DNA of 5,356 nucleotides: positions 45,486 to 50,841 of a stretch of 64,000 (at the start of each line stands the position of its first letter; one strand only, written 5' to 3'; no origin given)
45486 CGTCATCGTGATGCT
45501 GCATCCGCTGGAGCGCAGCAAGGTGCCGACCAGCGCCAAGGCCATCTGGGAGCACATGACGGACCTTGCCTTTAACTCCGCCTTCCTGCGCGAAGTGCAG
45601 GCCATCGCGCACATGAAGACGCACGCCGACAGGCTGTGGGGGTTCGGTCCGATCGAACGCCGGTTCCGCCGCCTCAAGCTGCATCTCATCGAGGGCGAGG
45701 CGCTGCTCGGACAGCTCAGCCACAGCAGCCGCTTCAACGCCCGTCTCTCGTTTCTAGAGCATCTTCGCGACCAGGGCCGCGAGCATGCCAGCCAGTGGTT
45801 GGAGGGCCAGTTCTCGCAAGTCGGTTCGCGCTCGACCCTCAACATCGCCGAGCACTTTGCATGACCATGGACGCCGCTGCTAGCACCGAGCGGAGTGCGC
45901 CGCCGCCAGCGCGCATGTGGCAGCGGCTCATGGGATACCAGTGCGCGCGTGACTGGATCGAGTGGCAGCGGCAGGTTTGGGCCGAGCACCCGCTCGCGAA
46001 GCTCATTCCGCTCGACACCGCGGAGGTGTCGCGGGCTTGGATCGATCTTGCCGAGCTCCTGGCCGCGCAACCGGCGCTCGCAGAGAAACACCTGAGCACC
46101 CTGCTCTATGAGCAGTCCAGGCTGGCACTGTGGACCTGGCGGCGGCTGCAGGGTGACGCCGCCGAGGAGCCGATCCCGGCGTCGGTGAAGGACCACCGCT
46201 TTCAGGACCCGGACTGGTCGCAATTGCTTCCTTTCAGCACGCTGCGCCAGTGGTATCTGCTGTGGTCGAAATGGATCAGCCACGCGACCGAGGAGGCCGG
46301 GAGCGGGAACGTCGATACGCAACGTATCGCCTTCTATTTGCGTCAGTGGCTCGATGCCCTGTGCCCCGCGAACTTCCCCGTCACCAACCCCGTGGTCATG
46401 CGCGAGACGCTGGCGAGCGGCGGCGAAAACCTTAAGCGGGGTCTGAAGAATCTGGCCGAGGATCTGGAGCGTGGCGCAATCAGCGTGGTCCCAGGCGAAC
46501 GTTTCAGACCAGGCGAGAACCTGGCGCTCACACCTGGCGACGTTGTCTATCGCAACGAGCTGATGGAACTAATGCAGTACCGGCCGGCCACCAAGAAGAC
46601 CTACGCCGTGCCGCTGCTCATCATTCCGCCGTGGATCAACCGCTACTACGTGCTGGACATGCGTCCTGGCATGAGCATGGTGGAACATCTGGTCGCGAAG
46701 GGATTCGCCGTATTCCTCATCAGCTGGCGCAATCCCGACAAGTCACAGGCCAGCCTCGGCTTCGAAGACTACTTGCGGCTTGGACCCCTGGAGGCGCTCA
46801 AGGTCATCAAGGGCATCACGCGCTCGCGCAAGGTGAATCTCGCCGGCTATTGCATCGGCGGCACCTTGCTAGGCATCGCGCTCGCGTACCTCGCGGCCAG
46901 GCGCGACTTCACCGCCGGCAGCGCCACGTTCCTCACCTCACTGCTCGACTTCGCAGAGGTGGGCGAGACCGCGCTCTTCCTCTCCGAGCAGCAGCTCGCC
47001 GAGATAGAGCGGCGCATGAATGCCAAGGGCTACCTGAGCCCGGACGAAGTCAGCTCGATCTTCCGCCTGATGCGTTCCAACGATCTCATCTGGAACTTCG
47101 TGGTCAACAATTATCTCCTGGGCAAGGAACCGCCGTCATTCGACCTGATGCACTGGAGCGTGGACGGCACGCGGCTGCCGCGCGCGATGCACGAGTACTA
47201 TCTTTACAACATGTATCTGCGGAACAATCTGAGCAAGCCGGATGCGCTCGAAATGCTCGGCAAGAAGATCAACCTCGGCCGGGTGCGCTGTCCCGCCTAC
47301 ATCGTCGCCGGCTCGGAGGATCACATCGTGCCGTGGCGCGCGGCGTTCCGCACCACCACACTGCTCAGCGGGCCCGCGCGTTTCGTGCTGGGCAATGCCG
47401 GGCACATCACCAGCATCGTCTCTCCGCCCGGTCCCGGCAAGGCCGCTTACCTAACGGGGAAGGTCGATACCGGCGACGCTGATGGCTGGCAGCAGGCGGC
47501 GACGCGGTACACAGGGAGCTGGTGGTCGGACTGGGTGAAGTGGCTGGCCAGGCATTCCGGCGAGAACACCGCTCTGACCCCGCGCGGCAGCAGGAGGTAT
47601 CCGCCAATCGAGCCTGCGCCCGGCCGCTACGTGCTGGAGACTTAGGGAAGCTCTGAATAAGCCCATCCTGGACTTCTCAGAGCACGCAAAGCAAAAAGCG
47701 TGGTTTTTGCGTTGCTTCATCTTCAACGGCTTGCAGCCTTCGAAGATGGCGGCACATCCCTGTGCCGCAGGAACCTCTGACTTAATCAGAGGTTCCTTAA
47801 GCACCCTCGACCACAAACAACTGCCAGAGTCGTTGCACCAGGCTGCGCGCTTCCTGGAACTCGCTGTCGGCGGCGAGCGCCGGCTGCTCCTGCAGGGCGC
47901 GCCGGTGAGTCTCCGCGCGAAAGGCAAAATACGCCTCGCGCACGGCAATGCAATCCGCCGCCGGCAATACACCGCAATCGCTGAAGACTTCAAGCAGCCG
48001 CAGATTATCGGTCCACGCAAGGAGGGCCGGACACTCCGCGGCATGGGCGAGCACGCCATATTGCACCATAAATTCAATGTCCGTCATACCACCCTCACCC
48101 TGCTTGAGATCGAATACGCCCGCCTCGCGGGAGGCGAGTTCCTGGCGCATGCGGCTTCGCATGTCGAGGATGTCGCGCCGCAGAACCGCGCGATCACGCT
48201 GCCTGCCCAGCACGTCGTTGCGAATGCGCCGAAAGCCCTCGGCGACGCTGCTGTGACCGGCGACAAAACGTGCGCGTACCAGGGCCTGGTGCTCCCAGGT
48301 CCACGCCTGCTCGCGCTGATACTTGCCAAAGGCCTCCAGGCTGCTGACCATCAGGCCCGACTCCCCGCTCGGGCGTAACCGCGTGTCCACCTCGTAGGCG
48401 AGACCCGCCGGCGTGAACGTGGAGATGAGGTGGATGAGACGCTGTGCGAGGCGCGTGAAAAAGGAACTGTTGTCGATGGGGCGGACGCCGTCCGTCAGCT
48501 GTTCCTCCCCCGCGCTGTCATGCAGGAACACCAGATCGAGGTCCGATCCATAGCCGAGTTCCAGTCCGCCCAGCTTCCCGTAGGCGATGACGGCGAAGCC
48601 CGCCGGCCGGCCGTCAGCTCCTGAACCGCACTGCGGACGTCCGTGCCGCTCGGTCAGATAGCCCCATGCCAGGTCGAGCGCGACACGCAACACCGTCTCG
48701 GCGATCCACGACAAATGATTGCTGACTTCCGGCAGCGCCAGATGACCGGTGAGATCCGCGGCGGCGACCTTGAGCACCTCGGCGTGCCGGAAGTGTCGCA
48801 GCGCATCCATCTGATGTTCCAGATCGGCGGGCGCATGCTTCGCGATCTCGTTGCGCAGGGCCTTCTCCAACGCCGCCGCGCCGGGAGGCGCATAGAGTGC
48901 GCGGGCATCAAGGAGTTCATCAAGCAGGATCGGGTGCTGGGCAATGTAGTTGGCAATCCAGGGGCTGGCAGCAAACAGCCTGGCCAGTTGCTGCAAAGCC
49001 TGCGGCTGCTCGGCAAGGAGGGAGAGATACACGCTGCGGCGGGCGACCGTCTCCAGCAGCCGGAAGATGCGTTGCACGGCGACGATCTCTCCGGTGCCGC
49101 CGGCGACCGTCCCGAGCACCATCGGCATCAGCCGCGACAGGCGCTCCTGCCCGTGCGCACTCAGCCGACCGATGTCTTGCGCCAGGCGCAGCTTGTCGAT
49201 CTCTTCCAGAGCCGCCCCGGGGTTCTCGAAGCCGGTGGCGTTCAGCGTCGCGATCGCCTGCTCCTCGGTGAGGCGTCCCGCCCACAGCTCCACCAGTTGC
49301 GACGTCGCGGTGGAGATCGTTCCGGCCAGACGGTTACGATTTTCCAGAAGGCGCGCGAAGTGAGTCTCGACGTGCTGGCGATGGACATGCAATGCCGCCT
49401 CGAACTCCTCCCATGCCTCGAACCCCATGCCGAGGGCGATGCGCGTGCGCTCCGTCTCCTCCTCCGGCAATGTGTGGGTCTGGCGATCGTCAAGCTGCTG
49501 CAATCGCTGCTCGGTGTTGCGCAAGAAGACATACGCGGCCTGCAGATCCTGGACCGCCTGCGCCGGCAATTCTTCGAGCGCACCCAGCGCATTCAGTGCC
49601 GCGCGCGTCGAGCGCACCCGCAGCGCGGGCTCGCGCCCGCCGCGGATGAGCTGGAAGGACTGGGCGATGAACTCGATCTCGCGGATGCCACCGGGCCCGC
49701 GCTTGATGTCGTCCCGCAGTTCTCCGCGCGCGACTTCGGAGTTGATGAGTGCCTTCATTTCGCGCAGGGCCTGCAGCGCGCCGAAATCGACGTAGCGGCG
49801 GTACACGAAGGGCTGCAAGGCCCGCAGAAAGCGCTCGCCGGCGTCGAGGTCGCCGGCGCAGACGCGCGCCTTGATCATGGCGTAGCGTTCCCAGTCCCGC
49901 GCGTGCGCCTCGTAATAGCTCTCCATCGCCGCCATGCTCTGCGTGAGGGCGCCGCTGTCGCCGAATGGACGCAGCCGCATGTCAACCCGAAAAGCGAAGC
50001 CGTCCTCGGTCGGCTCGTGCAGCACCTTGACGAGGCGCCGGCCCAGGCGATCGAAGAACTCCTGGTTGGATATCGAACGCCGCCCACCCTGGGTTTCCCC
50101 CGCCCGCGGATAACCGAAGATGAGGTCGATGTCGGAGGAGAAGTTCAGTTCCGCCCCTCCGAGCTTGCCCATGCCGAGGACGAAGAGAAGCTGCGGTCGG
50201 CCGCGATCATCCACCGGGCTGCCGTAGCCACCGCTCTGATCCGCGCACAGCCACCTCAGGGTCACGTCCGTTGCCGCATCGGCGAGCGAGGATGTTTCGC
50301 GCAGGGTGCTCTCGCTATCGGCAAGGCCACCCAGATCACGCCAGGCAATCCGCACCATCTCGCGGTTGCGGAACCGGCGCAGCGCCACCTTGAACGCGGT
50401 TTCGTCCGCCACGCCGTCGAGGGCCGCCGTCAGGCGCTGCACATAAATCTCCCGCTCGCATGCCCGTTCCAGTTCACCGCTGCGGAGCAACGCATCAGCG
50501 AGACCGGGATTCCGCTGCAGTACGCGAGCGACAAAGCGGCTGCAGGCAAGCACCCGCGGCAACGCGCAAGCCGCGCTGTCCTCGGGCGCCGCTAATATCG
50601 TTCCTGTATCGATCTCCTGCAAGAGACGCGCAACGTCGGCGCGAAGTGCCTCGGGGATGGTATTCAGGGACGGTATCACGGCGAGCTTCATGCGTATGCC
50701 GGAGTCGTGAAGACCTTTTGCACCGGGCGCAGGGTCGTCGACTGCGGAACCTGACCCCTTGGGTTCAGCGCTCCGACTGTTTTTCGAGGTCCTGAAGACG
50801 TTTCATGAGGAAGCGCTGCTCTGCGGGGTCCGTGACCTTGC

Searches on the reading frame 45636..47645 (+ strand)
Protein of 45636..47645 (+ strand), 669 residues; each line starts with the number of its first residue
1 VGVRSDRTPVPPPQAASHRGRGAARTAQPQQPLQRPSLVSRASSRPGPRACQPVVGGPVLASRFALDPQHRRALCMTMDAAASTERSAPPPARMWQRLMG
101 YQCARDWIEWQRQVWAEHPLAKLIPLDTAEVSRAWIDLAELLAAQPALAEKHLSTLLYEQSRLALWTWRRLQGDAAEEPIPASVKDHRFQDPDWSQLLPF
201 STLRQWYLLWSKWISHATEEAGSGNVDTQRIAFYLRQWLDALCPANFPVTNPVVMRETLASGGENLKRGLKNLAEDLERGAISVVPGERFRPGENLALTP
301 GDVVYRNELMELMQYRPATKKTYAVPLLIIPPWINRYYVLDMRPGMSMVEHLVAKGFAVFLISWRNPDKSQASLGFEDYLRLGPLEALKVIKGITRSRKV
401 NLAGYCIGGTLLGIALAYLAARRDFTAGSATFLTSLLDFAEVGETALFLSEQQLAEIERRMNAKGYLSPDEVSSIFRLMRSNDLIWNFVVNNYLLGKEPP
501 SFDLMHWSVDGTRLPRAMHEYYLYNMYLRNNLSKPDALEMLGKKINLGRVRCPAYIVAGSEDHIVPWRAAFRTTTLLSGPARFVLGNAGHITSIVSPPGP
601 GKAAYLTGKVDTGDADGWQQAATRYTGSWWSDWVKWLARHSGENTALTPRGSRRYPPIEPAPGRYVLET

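Call 92: search_protein_families(library=pfam, proteins=[window:45636-47645:+], max_evalue=0.00001)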
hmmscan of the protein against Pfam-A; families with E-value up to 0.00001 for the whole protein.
window:45636-47645:+ (669 aa): 2 families
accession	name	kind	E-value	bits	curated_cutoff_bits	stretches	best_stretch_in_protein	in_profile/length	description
PF07167.19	PhaC_N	-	3.5e-56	190.1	23.7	1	185-351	1-172/173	Poly-beta-hydroxybutyrate polymerase (PhaC) N-terminus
PF00561.26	Abhydrolase_1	-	9.1e-12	45.6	25.8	1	345-596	18-244/245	alpha/beta hydrolase fold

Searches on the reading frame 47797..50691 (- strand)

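Call 60: search_protein_families(library=pfam, proteins=[window:47797-50691:-], max_evalue=0.01)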
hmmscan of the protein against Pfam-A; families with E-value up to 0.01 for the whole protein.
window:47797-50691:- (964 aa): 2 families
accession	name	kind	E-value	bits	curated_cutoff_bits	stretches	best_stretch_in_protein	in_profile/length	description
PF03710.21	GlnE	-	5.3e-170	563.7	24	2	566-820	1-249/252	Glutamate-ammonia ligase adenylyltransferase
PF08335.16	GlnD_UR_UTase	-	1.4e-36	126.1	21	2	310-449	1-141/141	GlnD PII-uridylyltransferase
